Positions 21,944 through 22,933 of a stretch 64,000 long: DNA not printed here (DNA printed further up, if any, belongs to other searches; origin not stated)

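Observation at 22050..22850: Low-GC single-gene island encoding a membrane-anchored Abi-like protein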

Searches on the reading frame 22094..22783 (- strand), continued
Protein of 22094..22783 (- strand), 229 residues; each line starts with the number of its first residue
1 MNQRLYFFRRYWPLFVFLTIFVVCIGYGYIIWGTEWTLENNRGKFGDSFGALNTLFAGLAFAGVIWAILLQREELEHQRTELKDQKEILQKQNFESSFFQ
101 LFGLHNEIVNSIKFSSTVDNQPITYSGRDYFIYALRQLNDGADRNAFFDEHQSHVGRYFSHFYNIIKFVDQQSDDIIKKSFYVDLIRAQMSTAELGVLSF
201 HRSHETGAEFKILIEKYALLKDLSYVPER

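Call 28: fold_search(model_id=the predicted structure, library=viral)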
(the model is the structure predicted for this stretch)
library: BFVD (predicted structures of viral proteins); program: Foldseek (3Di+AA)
matches with E <= 10: 346; with E <= 0.001: 0
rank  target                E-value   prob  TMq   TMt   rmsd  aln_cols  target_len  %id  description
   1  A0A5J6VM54            6.6e-02  0.41  0.18  0.20  10.7       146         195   14  Uncharacterized protein [Megaviridae environmental sample]
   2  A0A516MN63            1.6e-01  0.25  0.18  0.25  17.8       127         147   16  (no name in the UniProt tables at hand)
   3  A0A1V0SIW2            2.2e-01  0.15  0.15  0.08  11.8       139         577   12  Transposase [Klosneuvirus KNV1]
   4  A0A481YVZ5            2.4e-01  0.14  0.15  0.10  14.9       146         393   14  Uncharacterized protein [Marseillevirus LCMAC103]
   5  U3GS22                2.9e-01  0.11  0.14  0.05  19.1       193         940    8  Tegument protein [Suid betaherpesvirus 2]
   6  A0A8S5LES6            5.1e-01  0.10  0.16  0.17  14.8       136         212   11  Uncharacterized protein [Siphoviridae sp. ctTic26]
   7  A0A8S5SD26            5.8e-01  0.06  0.10  0.17  16.7       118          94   12  Uncharacterized protein [Siphoviridae sp. ctnpt50]
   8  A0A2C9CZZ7            6.1e-01  0.08  0.15  0.11  22.7       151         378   14  Uncharacterized protein [Yersinia phage fHe-Yen9-04]
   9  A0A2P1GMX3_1          6.5e-01  0.15  0.20  0.04  33.3       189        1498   17  Replicase polyprotein 1ab [Guangdong red-banded snake-Lycodon rufozonatus-torovirus LPSF30546]
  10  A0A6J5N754            6.9e-01  0.06  0.11  0.14  18.5       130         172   10  Uncharacterized protein [uncultured Caudovirales phage]
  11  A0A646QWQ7            7.3e-01  0.10  0.12  0.08  31.4       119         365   14  (no name in the UniProt tables at hand)
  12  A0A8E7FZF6            7.7e-01  0.07  0.16  0.10  27.4       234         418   13  (no name in the UniProt tables at hand)
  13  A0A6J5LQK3            8.1e-01  0.10  0.17  0.17  27.4       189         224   12  Uncharacterized protein [uncultured Caudovirales phage]
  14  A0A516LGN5            8.1e-01  0.10  0.18  0.06  24.7       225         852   11  (no name in the UniProt tables at hand)
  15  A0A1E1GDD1            9.1e-01  0.10  0.18  0.17  23.9       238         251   12  (no name in the UniProt tables at hand)
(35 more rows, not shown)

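Call 39: search_protein_families(library=padloc, alignment_id=A2, max_evalue=1e-8)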
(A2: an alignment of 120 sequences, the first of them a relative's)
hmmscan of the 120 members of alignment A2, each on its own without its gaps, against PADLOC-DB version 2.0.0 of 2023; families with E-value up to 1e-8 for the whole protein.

A. member 1, L003:8650-9966:+ (438 aa): 99 families (the best 25 are shown)
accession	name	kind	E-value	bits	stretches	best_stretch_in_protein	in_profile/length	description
PDLC03105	Specificity_I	-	2.8e-122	407.4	1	1-428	2-434/448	Type I specificity subunit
PDLC03072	Specificity_I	-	1.7e-115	384.6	1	1-429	1-437/448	Type I specificity subunit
PDLC03073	Specificity_I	-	4e-89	297.7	3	111-241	119-249/437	Type I specificity subunit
PDLC03083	Specificity_I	-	3.3e-86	287.9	2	8-187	506-683/717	Type I specificity subunit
PDLC03090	Specificity_I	-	2.7e-80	268.8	3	101-278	107-281/434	Type I specificity subunit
PDLC03070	Specificity_I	-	3.7e-65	218.6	2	225-426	9-211/435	Type I specificity subunit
PDLC03174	Specificity_I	-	4.5e-57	191.9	1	111-429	127-435/468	Type I specificity subunit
PDLC03140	Specificity_I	-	1.3e-55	187.7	2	5-206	3-209/418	Type I specificity subunit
PDLC03147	Specificity_I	-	4.5e-54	181.9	1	160-429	157-425/431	Type I specificity subunit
PDLC03191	Specificity_I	-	1.6e-49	167.4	2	150-429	161-430/436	Type I specificity subunit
PDLC03142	Specificity_I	-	3.2e-48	162.7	1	136-432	172-462/483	Type I specificity subunit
PDLC03069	Specificity_I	-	3.8e-44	149.3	2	25-200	2-178/387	Type I specificity subunit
PDLC03162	Specificity_I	-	3.7e-42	142.6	1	84-429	77-414/431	Type I specificity subunit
PDLC03169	Specificity_I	-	1.6e-41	141.1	2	99-388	96-378/461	Type I specificity subunit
PDLC03170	Specificity_I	-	1.3e-40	137.6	1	229-423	3-194/437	Type I specificity subunit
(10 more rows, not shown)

B. families by the number of members that match (of 120 scanned): 352 families (the first 25 are shown)
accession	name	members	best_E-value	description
PDLC03105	Specificity_I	4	5.8e-126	Type I specificity subunit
PDLC03072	Specificity_I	4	3.2e-123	Type I specificity subunit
PDLC03073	Specificity_I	4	2.3e-98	Type I specificity subunit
PDLC03090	Specificity_I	4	8.8e-87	Type I specificity subunit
PDLC03083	Specificity_I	4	3.3e-86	Type I specificity subunit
PDLC03070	Specificity_I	4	7.7e-79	Type I specificity subunit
PDLC03147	Specificity_I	4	8.7e-63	Type I specificity subunit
PDLC03140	Specificity_I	4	1.3e-60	Type I specificity subunit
PDLC03174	Specificity_I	4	4.5e-57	Type I specificity subunit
PDLC03189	Specificity_I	4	4.7e-56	Type I specificity subunit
PDLC03191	Specificity_I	4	1.7e-54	Type I specificity subunit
PDLC03162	Specificity_I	4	9.1e-51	Type I specificity subunit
PDLC03142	Specificity_I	4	1.3e-48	Type I specificity subunit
PDLC03079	Specificity_I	4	5.5e-46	Type I specificity subunit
PDLC03107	Specificity_I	4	9.6e-46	Type I specificity subunit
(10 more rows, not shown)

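Call 40: search_protein_families(library=padloc, alignment_id=A3, max_evalue=1e-8)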
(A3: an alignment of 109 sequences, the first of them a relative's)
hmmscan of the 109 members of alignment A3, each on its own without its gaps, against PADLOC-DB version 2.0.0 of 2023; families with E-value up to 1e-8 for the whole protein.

A. member 1, L003:156-938:- (260 aa): 0 families

B. families by the number of members that match (of 109 scanned): 29 families (the first 25 are shown)
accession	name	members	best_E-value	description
PDLC03741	AbiA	1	3.9e-36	DRT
PDLC03014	subtilase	1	3.1e-20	-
PDLC00117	GajB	1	8.1e-20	UrvD helicase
PDLC02341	AbiA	1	3.6e-18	AbiA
PDLC00132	GajB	1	1.4e-15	UrvD helicase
PDLC00114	GajB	1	4.7e-14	UrvD helicase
PDLC00130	GajB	1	7.6e-13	UrvD helicase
PDLC00284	PtuA1|PtuA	1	1.1e-12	AAA ATPase domain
PDLC04347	PDC-M03B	1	1.4e-12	-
PDLC00123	GajB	1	4.5e-12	UrvD helicase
PDLC00121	GajB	1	5.2e-12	UrvD helicase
PDLC04349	PDC-M03B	1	1.6e-11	-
PDLC03745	Drt1a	1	3e-11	DRT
PDLC00108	GajB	1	3.7e-11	UrvD helicase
PDLC01136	RT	1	5e-11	RT (reverse transcriptase)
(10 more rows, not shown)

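Call 41: search_protein_families(library=pfam, alignment_id=A2, max_evalue=0.00001)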
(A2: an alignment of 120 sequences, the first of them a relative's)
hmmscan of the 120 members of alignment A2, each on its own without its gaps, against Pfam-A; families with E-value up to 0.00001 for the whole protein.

A. member 1, L003:8650-9966:+ (438 aa): 1 family
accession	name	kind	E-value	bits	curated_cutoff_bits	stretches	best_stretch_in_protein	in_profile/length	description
PF01420.25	Methylase_S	-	1.6e-19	71.2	22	2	227-411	1-167/168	Type I restriction modification DNA specificity domain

B. families by the number of members that match (of 120 scanned): 116 families (the first 25 are shown)
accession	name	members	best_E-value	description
PF01420.25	Methylase_S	4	1.3e-26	Type I restriction modification DNA specificity domain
PF13304.12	AAA_21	3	4.3e-32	AAA domain, putative AbiEii toxin, Type IV TA system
PF13175.12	AAA_15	3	1.6e-18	AAA ATPase domain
PF01381.28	HTH_3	3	1.4e-17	Helix-turn-helix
PF12844.13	HTH_19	3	6e-11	Helix-turn-helix domain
PF01964.24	ThiC_Rad_SAM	2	2e-187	Radical SAM ThiC family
PF00872.24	Transposase_mut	2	9.8e-109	Transposase, Mutator family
PF13365.12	Trypsin_2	2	9.6e-37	Trypsin-like peptidase domain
PF13667.11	ThiC-associated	2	4.9e-20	ThiC-associated domain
PF02687.27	FtsX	2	2.3e-18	FtsX-like permease C-terminal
PF00089.32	Trypsin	2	2.7e-18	Trypsin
PF13676.11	TIR_2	2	1.1e-15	TIR domain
PF14103.11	DUF4276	2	4.3e-14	Domain of unknown function (DUF4276)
PF02463.25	SMC_N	2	3.5e-12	RecF/RecN/SMC N terminal domain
PF13560.12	HTH_31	2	4.2e-12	Helix-turn-helix domain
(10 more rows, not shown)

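Call 44: search_dna_similar(query=window:22094-22783:-, collection=phages, mode=protein, max_evalue=0.001, max_rows=25)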
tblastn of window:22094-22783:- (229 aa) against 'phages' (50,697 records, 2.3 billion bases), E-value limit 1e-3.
Records with a match: 3; places in all: 3; records where one place covers at least 80% of the query: 1.
Best place of each record, by identity: <60% 3.
By first word of the organism name: Vibrio 1; Bacteriophage 1; Akkermansia 1.
By host as written in the record: Vibrio parahaemolyticus strain MAVP-K 1; - 1; Akkermansia muciniphila 1.
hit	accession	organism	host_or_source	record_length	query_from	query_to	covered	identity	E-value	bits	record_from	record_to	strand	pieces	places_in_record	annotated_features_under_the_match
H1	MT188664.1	Vibrio phage vB_VipaK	Vibrio parahaemolyticus strain MAVP-K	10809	8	227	96%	33.0%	4e-26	111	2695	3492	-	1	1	hypothetical protein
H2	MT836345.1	Bacteriophage sp.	human fecal samples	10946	82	223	62%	29.7%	2e-7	57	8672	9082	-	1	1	record has no annotation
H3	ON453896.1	Akkermansia phage Moulinsart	Akkermansia muciniphila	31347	10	131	53%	34.4%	2e-11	69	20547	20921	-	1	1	hypothetical protein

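Call 45: search_dna_similar(query=window:22094-22783:-, collection=plasmids, mode=protein, max_evalue=0.001, max_rows=30)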
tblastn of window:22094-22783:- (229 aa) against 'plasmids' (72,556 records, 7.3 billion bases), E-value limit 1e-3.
Records with a match: 18; places in all: 18; records where one place covers at least 80% of the query: 7.
Best place of each record, by identity: <60% 18.
By first word of the organism name: Bacillus 6; Vibrio 3; Paenibacillus 2; Falsirhodobacter 1; Shinella 1; Pseudomonas 1; Janthinobacterium 1; Cupriavidus 1; Klebsiella 1; Leptospira 1.
By predicted mobility (MOB-suite, as given by PLSDB): non-mobilizable 14; conjugative 4.
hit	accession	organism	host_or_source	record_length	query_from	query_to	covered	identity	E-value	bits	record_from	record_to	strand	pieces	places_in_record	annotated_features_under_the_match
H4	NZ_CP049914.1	Vibrio sp. HDW18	Anodonta arcaeformis,single bacterial ...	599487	16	223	91%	37.9%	7e-33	132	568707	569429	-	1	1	putative phage abortive infection protein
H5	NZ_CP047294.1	Falsirhodobacter algicola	Grateloupia sp.,single cell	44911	28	229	88%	31.2%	9e-23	103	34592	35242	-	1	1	putative phage abortive infection protein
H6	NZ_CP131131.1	Shinella zoogloeoides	isolate,Activated charcoal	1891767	16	224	91%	28.4%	8e-17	86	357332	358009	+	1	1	none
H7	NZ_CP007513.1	Bacillus bombysepticus str. Wang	separated from the corpses of silkworms ...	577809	41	223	80%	30.3%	1e-13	76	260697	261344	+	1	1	putative phage abortive infection protein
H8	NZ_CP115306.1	Bacillus cereus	microbe,Penaeus vannamei pond water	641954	41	223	80%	30.3%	1e-13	76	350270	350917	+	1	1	putative phage abortive infection protein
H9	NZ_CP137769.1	Bacillus cereus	Passiflora edulis Sims,Pure ...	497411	9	223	94%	25.8%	3e-10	67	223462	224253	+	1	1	putative phage abortive infection protein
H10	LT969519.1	Pseudomonas aeruginosa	-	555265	43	225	80%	28.9%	9e-13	74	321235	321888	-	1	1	hypothetical protein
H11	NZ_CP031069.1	Bacillus sp. JAS24-2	cell culture,soil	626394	9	220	93%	24.2%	3e-8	61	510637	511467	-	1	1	putative phage abortive infection protein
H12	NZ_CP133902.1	Vibrio parahaemolyticus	Penaeus vannamei,Diseased shrimp,shrimp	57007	21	223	89%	24.7%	7e-5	50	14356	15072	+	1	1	putative phage abortive infection protein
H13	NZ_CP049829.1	Janthinobacterium lividum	single organism,water pond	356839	43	224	79%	26.4%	4e-10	66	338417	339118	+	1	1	putative phage abortive infection protein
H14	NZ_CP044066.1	Cupriavidus pauculus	Homo sapiens,clinical isolate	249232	43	223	79%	26.5%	6e-6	54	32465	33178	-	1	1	putative phage abortive infection protein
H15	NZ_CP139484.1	Bacillus sp. RA(2023)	mixed culture,soil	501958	43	220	78%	26.7%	3e-8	61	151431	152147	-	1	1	putative phage abortive infection protein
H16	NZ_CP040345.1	Bacillus albus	Apostichopus japonicus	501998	43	220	78%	26.7%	3e-8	61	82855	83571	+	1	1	putative phage abortive infection protein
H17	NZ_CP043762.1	Paenibacillus sp. 37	whole organism,rhizosphere of Abies ...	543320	43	226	80%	25.4%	3e-7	58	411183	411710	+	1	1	putative phage abortive infection protein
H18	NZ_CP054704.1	Vibrio alginolyticus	Penaeus monodon,cell culture,post ...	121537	43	223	79%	25.2%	1e-4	50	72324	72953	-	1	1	putative phage abortive infection protein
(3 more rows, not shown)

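Call 55: find_encoding_contigs(protein=P0009, flank=10000, max_places=2)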
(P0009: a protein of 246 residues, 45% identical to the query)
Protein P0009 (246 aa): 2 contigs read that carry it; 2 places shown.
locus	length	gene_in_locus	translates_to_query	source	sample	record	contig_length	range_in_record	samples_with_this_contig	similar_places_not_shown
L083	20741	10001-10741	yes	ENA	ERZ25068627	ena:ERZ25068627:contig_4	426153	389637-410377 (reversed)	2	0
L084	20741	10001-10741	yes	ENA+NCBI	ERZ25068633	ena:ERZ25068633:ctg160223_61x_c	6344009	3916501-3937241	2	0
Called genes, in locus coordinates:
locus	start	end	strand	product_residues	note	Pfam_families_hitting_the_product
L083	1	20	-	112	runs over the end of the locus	PF00543:P-II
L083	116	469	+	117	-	PF01050:MannoseP_isomer (weak), PF00190:Cupin_1, PF02311:AraC_binding, PF07883:Cupin_2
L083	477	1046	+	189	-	PF00702:Hydrolase, PF13344:Hydrolase_6 (faint), PF13419:HAD_2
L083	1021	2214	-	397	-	PF00155:Aminotran_1_2, PF01041:DegT_DnrJ_EryC1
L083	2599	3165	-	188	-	-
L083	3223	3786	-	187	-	PF02589:LUD_dom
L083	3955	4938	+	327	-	PF01113:DapB_N (weak), PF19328:DAP_DH_C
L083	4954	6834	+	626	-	PF22019:GlgB_N, PF02922:CBM_48, PF00128:Alpha-amylase, PF02806:Alpha-amylase_C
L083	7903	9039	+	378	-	PF22729:NCH3 (faint)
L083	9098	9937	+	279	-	PF03781:FGE-sulfatase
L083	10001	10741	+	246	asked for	PF16872:putAbiC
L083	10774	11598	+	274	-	PF03781:FGE-sulfatase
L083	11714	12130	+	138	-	-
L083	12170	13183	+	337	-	-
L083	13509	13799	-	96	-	PF13560:HTH_31 (weak), PF01381:HTH_3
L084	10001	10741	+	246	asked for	PF16872:putAbiC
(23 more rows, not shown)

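Call 56: find_encoding_contigs(protein=P0006, flank=10000, max_places=2)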
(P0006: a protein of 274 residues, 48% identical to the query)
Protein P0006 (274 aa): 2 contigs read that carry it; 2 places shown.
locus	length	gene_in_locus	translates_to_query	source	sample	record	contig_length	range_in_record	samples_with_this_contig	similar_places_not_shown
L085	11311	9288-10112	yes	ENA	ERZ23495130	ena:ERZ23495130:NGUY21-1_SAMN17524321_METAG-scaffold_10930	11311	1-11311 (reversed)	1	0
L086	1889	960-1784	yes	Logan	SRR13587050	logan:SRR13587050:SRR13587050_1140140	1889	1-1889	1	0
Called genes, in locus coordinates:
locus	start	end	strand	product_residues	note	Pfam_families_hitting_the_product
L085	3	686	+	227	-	?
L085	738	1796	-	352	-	PF13637:Ank_4 (faint), PF00023:Ank (faint), PF13606:Ank_3 (faint), PF12796:Ank_2, PF13857:Ank_5 (weak)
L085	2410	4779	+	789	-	PF23381:Beta-prop_IFT122_1st, PF25174:Beta-prop_THOC3, PF26549:Tricorn_N, PF26550:Tricorn_2nd, PF07676:PD40, PF26549:Tricorn_N, PF07676:PD40, PF26549:Tricorn_N, +17 more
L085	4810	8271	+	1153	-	PF00058:Ldl_recept_b, PF12799:LRR_4 (weak), PF12799:LRR_4, PF13855:LRR_8 (weak), PF12799:LRR_4, PF13855:LRR_8 (weak), PF12799:LRR_4, PF12799:LRR_4, +6 more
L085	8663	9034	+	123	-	-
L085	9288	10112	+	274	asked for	PF16872:putAbiC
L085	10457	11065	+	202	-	PF11911:DUF3429 (faint)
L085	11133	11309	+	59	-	?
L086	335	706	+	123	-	-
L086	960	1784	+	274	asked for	PF16872:putAbiC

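Call 57: search_protein_representatives(alignment_id=A1)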
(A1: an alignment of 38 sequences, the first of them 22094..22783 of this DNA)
Query: 38 sequences, 279 profile positions. Proteins with E-value up to 0.001 (for the whole library): 17828; up to 1e-10: 11595; up to 1e-30: 2767. The best 150 are listed.
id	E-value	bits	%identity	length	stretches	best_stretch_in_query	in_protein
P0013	1.3e-124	431.3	-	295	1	1-279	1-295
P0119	4.5e-102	357.3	-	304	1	1-279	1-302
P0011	8.7e-99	346.5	-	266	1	8-279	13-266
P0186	6.8e-97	340.3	-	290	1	11-277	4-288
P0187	6.3e-95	333.9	-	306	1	1-279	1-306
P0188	9.6e-95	333.3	-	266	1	1-278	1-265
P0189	5.9e-89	314.3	-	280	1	6-278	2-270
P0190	1.7e-88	312.8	-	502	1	12-277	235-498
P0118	6.3e-86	304.3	-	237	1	34-243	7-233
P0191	9.6e-85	300.5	-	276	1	8-273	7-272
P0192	1.9e-84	299.5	-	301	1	1-279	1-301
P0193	3.0e-84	298.8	-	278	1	5-276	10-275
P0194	7.1e-84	297.6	-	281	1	9-275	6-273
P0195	4.3e-83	295.0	-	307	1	6-277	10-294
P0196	1.6e-82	293.2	-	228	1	1-235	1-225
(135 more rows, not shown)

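Call 65: find_encoding_contigs(protein=P0015, flank=10000, max_places=1)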
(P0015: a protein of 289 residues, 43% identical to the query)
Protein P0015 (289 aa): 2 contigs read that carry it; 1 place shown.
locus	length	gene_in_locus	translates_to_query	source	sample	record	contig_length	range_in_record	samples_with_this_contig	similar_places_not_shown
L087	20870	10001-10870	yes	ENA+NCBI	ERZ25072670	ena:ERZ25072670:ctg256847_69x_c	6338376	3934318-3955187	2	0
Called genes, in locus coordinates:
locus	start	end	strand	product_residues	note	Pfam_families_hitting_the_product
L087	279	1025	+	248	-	PF01073:3Beta_HSD, PF01370:Epimerase, PF02719:Polysacc_synt_2 (faint), PF04321:RmlD_sub_bind, PF05368:NmrA (weak), PF13460:NAD_binding_10, PF16363:GDP_Man_Dehyd (faint), PF07993:NAD_binding_4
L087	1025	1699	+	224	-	PF00702:Hydrolase, PF13419:HAD_2, PF13242:Hydrolase_like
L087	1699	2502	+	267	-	PF05721:PhyH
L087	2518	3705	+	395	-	PF02515:CoA_transf_3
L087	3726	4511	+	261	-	PF00378:ECH_1, PF16113:ECH_2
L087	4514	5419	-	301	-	PF00149:Metallophos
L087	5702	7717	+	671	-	PF12161:HsdM_N, PF02384:N6_Mtase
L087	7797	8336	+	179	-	PF01797:Y1_Tnp (faint)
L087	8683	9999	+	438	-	PF01420:Methylase_S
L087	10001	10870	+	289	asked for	PF16872:putAbiC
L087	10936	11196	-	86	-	-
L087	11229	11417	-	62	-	PF14168:YjzC (weak)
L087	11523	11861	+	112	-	PF12844:HTH_19, PF01381:HTH_3, PF13443:HTH_26 (weak), PF13560:HTH_31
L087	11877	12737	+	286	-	PF06114:Peptidase_M78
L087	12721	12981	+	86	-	-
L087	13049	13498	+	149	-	-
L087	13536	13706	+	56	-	-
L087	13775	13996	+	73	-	-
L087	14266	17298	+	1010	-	PF04313:HSDR_N, PF00270:DEAD, PF04851:ResIII, PF18766:SWI2_SNF2, PF22679:T1R_D3-like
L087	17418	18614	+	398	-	PF13175:AAA_15 (faint), PF13304:AAA_21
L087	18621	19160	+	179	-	-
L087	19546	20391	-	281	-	PF03781:FGE-sulfatase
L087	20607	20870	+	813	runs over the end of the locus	PF12704:MacB_PCD, PF02687:FtsX, PF12704:MacB_PCD (weak), PF02687:FtsX (weak)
